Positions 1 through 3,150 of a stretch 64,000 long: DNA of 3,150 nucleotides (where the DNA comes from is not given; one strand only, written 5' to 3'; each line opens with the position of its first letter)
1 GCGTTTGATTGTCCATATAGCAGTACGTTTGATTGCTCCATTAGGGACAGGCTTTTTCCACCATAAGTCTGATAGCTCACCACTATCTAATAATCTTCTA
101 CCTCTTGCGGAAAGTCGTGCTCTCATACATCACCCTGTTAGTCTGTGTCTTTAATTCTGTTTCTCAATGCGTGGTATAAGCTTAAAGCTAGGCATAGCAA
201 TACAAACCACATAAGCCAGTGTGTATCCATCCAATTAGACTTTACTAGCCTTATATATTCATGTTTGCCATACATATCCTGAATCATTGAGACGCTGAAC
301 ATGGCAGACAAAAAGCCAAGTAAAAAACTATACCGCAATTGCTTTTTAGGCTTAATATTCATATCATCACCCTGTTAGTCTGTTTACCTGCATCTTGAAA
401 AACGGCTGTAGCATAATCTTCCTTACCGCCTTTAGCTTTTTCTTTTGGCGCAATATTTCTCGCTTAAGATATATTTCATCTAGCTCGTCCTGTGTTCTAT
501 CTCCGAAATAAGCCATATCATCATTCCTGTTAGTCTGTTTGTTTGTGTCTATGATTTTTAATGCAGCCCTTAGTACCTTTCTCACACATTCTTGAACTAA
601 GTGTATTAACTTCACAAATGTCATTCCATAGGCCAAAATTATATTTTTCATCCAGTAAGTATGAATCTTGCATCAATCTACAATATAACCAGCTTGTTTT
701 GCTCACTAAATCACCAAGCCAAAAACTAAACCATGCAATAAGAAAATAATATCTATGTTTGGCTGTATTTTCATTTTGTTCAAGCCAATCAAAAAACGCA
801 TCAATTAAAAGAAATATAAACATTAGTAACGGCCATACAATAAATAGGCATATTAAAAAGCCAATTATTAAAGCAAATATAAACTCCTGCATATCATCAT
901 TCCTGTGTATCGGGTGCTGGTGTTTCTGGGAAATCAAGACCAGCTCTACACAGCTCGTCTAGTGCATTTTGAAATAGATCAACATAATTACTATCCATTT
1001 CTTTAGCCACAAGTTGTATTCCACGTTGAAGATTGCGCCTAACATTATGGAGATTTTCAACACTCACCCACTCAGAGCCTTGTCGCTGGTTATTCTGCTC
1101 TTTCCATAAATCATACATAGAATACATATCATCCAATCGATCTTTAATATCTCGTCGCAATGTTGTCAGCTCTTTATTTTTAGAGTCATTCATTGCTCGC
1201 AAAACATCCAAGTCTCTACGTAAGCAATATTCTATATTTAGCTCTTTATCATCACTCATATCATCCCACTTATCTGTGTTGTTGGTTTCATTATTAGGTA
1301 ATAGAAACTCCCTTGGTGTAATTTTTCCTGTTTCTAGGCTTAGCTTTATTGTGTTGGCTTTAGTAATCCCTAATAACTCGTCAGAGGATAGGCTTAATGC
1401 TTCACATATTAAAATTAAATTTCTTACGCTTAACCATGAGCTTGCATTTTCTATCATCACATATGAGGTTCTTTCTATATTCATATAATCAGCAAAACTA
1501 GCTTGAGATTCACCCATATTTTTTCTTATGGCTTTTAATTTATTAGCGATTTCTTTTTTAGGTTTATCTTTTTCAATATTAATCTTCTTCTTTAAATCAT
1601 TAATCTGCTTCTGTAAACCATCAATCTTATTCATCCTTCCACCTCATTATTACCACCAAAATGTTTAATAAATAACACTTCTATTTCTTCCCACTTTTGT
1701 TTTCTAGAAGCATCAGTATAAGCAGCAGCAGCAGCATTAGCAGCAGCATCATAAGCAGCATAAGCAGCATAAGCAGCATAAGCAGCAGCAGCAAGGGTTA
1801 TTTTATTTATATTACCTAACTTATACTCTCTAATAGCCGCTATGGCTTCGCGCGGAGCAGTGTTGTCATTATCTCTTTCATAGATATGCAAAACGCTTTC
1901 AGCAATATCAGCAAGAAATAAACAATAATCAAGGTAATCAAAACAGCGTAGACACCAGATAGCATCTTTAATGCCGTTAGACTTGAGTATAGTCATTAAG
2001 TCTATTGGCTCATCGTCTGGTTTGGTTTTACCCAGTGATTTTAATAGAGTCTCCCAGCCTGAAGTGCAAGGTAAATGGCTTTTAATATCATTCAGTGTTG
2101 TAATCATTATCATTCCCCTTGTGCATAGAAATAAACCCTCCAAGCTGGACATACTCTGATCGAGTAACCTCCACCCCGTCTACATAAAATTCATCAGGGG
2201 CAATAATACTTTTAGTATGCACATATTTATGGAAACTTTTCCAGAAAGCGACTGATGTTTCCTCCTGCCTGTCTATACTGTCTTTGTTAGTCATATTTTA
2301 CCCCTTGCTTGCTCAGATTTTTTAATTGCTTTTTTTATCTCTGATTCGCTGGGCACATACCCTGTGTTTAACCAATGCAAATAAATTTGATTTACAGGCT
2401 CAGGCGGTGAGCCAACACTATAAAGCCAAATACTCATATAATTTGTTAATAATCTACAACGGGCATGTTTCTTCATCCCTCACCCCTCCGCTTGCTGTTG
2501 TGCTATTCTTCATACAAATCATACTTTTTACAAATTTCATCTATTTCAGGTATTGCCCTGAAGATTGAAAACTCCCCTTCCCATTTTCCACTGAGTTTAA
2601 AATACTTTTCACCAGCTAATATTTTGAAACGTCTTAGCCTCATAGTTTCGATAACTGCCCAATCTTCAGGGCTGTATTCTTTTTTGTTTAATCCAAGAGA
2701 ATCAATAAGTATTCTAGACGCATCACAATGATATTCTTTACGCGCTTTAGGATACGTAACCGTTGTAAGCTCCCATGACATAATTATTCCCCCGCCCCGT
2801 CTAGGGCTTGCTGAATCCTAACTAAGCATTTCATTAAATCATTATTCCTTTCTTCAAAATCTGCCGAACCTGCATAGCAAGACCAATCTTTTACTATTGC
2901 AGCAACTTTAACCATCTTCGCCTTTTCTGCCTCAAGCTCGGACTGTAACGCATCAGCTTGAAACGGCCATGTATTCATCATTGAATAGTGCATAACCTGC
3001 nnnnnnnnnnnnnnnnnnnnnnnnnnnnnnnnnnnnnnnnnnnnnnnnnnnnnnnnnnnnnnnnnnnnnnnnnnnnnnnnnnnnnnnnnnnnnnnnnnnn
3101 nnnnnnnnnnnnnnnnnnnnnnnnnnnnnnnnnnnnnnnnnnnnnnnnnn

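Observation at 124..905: Four copies of a 25-nt leader motif fused to start codons of small membrane-protein genes at the left end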

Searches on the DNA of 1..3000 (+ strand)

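Call 4: search_dna_similar(query=window:1-3000:+, collection=phages, mode=near, max_rows=30)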
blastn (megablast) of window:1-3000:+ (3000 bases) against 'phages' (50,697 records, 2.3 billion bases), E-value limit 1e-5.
No match.

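Call 8: search_dna_similar(query=window:1-3000:+, collection=ecoli_genomes, mode=near, max_rows=15)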
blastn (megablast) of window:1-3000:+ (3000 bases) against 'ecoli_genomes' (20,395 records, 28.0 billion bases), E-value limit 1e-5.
No match.

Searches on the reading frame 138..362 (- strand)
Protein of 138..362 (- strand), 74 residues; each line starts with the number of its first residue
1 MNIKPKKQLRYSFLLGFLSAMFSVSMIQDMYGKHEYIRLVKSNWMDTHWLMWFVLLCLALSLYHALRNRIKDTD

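Call 15: search_protein_families(library=pfam, proteins=[window:138-362:-], max_evalue=0.01)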
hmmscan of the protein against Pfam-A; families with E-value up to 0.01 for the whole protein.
window:138-362:- (74 aa): 0 families

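Call 33: find_encoding_contigs(protein=window:138-362:-, flank=5000, max_places=10)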
Protein window:138-362:- (74 aa): 4 contigs read that carry it; 4 places shown.
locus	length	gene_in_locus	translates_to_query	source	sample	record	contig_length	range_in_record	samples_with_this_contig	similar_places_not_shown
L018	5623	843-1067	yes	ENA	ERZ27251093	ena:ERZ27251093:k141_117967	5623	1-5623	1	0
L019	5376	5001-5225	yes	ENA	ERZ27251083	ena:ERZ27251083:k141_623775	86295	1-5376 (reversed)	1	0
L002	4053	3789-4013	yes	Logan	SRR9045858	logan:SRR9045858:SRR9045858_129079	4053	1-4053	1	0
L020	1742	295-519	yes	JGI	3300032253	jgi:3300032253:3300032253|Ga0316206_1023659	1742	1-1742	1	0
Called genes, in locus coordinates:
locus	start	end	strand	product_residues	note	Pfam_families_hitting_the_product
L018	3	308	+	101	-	?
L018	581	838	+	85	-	-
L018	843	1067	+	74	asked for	-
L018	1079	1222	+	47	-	-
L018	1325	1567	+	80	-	-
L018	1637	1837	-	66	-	-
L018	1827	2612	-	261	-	-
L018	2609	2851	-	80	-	-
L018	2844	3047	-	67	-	-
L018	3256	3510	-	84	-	-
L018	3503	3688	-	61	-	-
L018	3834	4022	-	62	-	PF16080:Phage_holin_2_3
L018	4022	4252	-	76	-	-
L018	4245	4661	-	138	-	-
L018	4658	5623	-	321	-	?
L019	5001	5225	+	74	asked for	-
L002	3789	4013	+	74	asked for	-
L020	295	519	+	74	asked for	-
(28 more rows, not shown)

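Call 43: find_related_loci(query=L018:1827-2612:-, collection=viral_contigs, flank=6000)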
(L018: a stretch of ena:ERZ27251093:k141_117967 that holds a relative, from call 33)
Query L018:1827-2612:- (261 aa) in viral_contigs; peptide patterns used: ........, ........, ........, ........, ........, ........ (x = any residue, [..] = any of these).
42 stretches matched a pattern; 33 encode a relative of the query (tblastn E <= 1e-3); 33 distinct loci.
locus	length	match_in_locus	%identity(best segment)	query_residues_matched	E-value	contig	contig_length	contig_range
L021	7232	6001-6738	63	1-255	9e-112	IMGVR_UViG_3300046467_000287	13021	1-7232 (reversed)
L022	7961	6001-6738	63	1-255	2e-111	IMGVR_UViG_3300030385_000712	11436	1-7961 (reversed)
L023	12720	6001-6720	59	3-241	5e-89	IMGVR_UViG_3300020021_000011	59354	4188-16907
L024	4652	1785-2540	45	3-259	2e-72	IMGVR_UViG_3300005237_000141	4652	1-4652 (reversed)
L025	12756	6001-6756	45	3-259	3e-72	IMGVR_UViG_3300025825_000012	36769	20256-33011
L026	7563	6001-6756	45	3-259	2e-72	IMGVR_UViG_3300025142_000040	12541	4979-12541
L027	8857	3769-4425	48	4-224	1e-62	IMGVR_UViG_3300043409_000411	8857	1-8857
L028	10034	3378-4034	48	4-224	6e-63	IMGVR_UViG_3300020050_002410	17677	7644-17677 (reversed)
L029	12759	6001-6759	43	2-259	2e-62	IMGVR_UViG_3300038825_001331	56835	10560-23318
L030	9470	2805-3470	46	1-224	4e-62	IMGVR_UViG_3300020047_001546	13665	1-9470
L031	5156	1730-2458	44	4-260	1e-61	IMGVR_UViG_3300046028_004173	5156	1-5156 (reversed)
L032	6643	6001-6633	48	3-215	6e-62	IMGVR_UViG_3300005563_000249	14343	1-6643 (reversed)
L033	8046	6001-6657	47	4-224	7e-62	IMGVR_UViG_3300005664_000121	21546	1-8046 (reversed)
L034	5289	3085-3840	42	1-259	4e-60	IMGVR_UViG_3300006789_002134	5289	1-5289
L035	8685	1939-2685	41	6-261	1e-58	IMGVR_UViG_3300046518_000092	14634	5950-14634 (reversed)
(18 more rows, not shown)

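Call 74: search_protein_families(library=pfam, alignment_id=A4, max_evalue=0.001)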
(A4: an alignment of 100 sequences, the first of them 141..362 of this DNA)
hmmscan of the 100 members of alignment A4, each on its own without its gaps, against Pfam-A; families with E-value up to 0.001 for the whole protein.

A. member 1, window:141-362:- (74 aa): 0 families

B. families by the number of members that match (of 100 scanned): 23 families
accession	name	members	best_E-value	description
PF01139.22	RtcB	1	7.3e-122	tRNA-splicing ligase RtcB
PF25283.1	DUF7873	1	1.6e-70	Family of unknown function (DUF7873)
PF06067.16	DUF932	1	2e-40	Domain of unknown function (DUF932)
PF24579.1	PDDEXK_14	1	6.4e-30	Phage putative PDDEXK endonuclease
PF01145.31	Band_7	1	2.9e-26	SPFH domain / Band 7 family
PF01555.25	N6_N4_Mtase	1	2.1e-25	DNA methylase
PF10108.15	DNA_pol_B_exo2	1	2.2e-18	Predicted 3'-5' exonuclease related to the exonuclease domain of PolB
PF00472.26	RF-1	1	1.6e-15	RF-1 domain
PF16786.11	RecA_dep_nuc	1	1.2e-14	Recombination enhancement, RecA-dependent nuclease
PF00588.24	SpoU_methylase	1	4.8e-14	SpoU rRNA Methylase family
PF13730.12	HTH_36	1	7.7e-13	Helix-turn-helix domain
PF15891.11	Nuc_deoxyri_tr2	1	1.6e-10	Nucleoside 2-deoxyribosyltransferase like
PF14279.12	HNH_5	1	2.2e-08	HNH endonuclease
PF01381.28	HTH_3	1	3.1e-08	Helix-turn-helix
PF03602.21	Cons_hypoth95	1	5.1e-07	Conserved hypothetical protein 95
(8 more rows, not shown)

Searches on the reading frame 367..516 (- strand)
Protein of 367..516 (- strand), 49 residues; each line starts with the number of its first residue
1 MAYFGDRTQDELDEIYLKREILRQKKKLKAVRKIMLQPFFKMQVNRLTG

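Call 15: search_protein_families(library=pfam, proteins=[window:367-516:-], max_evalue=0.01)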
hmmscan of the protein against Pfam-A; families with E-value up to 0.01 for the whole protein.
window:367-516:- (49 aa): 0 families

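Call 34: find_encoding_contigs(protein=window:367-516:-, flank=5000, max_places=10)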
Protein window:367-516:- (49 aa): no gene with exactly this product is on record in the collection.
